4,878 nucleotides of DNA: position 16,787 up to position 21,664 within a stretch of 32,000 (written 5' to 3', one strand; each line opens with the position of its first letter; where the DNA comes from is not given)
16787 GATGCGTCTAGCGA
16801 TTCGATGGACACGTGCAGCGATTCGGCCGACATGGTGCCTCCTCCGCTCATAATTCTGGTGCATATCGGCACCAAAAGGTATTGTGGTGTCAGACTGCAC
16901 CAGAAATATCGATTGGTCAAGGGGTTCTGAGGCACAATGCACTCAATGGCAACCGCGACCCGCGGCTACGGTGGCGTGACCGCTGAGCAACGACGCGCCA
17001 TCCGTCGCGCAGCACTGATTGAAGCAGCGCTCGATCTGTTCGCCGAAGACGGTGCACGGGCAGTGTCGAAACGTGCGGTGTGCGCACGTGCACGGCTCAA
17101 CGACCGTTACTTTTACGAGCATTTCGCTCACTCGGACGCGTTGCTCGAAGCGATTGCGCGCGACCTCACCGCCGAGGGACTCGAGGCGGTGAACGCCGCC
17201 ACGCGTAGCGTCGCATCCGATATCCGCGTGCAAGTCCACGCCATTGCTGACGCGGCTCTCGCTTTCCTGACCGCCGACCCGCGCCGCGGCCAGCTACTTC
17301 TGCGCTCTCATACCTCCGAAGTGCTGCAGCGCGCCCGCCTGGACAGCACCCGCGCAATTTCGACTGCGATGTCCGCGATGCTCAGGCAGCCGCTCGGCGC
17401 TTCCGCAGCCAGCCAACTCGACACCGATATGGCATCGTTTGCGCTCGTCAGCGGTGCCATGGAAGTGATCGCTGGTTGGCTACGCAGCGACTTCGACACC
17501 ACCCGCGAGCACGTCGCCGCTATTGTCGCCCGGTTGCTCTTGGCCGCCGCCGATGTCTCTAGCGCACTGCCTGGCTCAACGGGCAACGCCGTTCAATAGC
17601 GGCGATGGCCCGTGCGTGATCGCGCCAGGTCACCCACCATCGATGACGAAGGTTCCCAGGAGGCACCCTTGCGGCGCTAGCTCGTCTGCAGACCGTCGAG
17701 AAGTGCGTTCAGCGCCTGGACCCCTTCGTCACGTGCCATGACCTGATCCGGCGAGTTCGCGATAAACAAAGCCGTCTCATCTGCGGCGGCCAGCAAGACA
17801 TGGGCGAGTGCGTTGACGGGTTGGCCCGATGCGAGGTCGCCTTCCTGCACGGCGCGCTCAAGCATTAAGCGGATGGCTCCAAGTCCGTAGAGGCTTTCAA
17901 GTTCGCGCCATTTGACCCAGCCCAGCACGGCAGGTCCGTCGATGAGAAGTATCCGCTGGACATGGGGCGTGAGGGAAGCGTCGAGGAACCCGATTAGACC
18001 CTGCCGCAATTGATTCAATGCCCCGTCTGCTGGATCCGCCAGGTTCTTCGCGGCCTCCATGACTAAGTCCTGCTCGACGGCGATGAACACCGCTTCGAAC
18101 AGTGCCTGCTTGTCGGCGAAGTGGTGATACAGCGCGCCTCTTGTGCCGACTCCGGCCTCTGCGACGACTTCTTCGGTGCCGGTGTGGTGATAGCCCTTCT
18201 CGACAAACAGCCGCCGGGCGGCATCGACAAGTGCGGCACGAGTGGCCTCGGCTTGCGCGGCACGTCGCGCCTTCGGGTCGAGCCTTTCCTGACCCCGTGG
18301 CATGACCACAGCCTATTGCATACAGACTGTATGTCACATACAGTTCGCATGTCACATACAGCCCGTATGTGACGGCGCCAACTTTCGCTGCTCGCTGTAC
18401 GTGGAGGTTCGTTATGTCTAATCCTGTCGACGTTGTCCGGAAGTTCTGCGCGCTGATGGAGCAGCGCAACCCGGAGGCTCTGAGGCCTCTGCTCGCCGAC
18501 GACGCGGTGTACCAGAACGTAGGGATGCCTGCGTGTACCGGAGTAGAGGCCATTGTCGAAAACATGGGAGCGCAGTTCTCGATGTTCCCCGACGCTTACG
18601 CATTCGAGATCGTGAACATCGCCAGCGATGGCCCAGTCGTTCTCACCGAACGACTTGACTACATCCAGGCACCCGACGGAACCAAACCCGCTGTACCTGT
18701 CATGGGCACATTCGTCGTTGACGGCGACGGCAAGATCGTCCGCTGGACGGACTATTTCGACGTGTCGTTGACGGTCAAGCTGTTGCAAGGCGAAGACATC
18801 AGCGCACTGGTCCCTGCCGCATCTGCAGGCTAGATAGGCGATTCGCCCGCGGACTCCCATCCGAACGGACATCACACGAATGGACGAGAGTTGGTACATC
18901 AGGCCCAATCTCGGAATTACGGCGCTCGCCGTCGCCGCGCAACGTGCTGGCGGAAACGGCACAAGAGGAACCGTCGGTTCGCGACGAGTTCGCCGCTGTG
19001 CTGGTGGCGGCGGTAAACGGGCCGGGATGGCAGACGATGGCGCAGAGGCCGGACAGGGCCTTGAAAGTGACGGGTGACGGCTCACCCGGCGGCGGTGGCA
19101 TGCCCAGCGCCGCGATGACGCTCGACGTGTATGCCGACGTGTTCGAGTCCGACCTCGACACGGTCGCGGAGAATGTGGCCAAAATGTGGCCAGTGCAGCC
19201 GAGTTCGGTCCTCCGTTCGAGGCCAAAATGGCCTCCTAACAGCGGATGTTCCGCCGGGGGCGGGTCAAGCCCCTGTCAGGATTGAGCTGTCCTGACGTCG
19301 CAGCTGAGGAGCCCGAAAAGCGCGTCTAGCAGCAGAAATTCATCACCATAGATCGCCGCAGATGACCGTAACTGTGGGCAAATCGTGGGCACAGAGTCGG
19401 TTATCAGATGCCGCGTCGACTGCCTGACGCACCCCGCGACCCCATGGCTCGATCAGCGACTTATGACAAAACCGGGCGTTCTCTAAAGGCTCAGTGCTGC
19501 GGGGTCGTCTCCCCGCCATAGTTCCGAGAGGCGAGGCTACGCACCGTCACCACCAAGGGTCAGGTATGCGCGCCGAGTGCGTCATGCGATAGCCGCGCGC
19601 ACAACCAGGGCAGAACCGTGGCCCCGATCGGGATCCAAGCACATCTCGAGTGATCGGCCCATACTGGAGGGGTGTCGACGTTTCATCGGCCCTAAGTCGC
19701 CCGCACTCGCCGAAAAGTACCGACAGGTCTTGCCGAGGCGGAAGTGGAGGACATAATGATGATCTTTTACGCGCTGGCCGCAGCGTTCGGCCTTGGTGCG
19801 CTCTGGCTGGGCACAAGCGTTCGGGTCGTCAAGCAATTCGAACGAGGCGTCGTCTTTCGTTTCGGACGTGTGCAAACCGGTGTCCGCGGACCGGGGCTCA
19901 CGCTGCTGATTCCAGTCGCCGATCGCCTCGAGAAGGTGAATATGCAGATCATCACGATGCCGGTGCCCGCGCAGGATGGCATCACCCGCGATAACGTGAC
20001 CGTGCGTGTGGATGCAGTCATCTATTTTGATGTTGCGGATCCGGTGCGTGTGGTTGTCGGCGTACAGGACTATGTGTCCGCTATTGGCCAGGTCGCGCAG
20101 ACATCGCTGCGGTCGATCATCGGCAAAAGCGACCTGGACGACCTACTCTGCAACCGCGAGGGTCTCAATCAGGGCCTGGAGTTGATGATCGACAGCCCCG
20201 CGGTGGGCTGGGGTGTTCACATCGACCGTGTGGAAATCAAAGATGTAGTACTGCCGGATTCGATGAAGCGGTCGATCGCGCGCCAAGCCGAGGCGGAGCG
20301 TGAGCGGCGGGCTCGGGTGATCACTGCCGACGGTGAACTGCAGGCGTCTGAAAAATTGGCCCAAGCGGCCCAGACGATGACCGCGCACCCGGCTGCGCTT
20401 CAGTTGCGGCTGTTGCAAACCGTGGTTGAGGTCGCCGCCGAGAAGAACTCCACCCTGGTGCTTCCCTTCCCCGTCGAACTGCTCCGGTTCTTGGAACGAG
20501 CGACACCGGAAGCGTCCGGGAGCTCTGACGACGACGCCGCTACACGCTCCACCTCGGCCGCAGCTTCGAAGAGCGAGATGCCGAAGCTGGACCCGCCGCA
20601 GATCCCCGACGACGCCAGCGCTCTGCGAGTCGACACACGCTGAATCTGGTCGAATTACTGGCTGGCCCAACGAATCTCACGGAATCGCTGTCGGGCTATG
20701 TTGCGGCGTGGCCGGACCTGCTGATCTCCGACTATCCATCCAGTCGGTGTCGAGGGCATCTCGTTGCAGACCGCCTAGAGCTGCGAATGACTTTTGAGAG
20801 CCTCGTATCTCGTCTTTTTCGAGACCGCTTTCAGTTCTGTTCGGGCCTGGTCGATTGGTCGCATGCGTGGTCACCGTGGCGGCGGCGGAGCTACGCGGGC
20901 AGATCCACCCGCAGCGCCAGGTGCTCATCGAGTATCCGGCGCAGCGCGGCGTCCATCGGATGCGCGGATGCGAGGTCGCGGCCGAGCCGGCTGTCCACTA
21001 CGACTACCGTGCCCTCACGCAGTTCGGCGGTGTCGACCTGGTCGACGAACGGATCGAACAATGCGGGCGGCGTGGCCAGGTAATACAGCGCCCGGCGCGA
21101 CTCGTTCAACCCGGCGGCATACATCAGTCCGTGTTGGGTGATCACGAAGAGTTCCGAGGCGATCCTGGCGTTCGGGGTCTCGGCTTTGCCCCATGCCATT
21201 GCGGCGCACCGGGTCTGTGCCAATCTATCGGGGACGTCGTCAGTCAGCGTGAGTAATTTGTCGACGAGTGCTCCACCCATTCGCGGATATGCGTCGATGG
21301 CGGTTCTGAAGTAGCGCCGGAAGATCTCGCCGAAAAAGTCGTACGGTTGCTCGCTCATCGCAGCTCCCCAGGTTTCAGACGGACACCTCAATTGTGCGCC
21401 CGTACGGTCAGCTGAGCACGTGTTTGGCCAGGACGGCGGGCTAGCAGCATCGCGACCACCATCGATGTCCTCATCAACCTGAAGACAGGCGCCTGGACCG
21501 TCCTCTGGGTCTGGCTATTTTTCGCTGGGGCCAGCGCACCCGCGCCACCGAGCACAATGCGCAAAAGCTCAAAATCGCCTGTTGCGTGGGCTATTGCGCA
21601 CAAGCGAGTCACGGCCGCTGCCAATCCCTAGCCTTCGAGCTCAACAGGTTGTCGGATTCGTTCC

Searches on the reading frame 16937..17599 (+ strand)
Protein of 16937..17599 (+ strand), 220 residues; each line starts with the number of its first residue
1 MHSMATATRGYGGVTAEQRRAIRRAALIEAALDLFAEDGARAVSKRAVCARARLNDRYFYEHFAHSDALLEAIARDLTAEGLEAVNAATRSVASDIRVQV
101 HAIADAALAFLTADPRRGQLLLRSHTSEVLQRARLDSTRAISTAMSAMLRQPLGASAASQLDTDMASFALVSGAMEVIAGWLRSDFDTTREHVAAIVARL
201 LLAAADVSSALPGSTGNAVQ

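Call 11: search_protein_families(library=pfam, proteins=[window:16937-17599:+], max_evalue=0.01)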
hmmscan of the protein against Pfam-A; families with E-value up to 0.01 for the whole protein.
window:16937-17599:+ (220 aa): 2 families
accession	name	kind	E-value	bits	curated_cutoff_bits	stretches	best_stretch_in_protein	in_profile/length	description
PF00440.29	TetR_N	-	3.8e-08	33.4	24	1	27-73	1-47/47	Bacterial regulatory proteins, tetR family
PF17932.6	TetR_C_24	-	0.0017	19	26.4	1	99-203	7-112/114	Tetracyclin repressor-like, C-terminal domain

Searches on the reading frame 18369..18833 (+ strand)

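Call 74: search_protein_families(library=pfam, proteins=[window:18369-18833:+], max_evalue=0.1)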
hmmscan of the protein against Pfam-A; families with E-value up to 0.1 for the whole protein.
window:18369-18833:+ (154 aa): 8 families
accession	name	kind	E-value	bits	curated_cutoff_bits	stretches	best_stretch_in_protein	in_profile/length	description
PF07858.18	LEH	-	3.1e-15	57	24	1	19-133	3-114/122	Limonene-1,2-epoxide hydrolase catalytic domain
PF12680.13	SnoaL_2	-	1.9e-14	54.5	27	1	23-126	1-102/102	SnoaL-like domain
PF07366.18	SnoaL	-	1.2e-05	25.6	28.4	1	21-132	2-119/126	SnoaL-like polyketide cyclase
PF14534.12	DUF4440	-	0.0015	19.4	25.2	1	22-101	4-81/107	Domain of unknown function (DUF4440)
PF13474.12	SnoaL_3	-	0.0045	17.8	22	1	22-117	4-102/121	SnoaL-like domain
PF13577.12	SnoaL_4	-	0.029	14.8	24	1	21-74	11-65/126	SnoaL-like domain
PF16728.10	DUF5066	-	0.051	13.3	27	1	34-89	48-104/222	Domain of unknown function (DUF5066)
PF02136.26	NTF2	-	0.074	13.9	21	1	22-69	5-52/116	Nuclear transport factor 2 (NTF2) domain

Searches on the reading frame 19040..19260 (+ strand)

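Call 97: search_protein_families(library=phrogs, proteins=[window:19040-19260:+], max_evalue=1)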
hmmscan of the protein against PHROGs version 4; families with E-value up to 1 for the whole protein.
window:19040-19260:+ (73 aa): 1 family
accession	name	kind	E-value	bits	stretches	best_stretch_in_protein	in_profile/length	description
phrog_4530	-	unknown function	0.3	12.5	1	5-36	7-41/53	-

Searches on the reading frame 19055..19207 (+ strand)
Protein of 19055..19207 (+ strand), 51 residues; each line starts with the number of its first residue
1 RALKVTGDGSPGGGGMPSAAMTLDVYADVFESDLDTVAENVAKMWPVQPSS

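Call 75: search_dna_similar(query=window:19055-19207:+, collection=phages, mode=protein, max_evalue=0.01, max_rows=8)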
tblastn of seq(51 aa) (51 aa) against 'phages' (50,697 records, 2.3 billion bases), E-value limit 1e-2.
No match.

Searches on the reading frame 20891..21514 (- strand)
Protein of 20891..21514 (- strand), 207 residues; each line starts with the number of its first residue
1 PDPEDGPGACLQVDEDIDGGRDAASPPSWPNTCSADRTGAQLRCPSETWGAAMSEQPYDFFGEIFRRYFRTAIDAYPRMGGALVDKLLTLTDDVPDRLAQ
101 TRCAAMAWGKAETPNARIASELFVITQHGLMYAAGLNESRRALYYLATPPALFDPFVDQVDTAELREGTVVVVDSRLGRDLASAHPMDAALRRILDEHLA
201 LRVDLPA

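Call 11: search_protein_families(library=pfam, proteins=[window:20891-21514:-], max_evalue=0.01)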
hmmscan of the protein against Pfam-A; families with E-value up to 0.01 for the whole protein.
window:20891-21514:- (207 aa): 1 family
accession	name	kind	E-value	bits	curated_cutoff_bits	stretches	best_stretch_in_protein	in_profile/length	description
PF00479.28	G6PD_N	-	3.2e-08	34.9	22.1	1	138-204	104-173/183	Glucose-6-phosphate dehydrogenase, NAD binding domain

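Call 74: search_protein_families(library=pfam, proteins=[window:20891-21391:-], max_evalue=0.1)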
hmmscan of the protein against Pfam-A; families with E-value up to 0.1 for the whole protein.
window:20891-21391:- (166 aa): 3 families
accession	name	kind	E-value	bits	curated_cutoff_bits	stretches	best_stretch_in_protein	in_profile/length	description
PF00479.28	G6PD_N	-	2e-08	35.6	22.1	1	97-163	104-173/183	Glucose-6-phosphate dehydrogenase, NAD binding domain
PF21739.2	DUF6866_N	-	0.024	14.8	27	1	83-146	91-144/153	Family of unknown function (DUF6866) N-terminal domain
PF12279.13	DUF3619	-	0.091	13.6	22.2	0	41-91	12-62/130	Protein of unknown function (DUF3619)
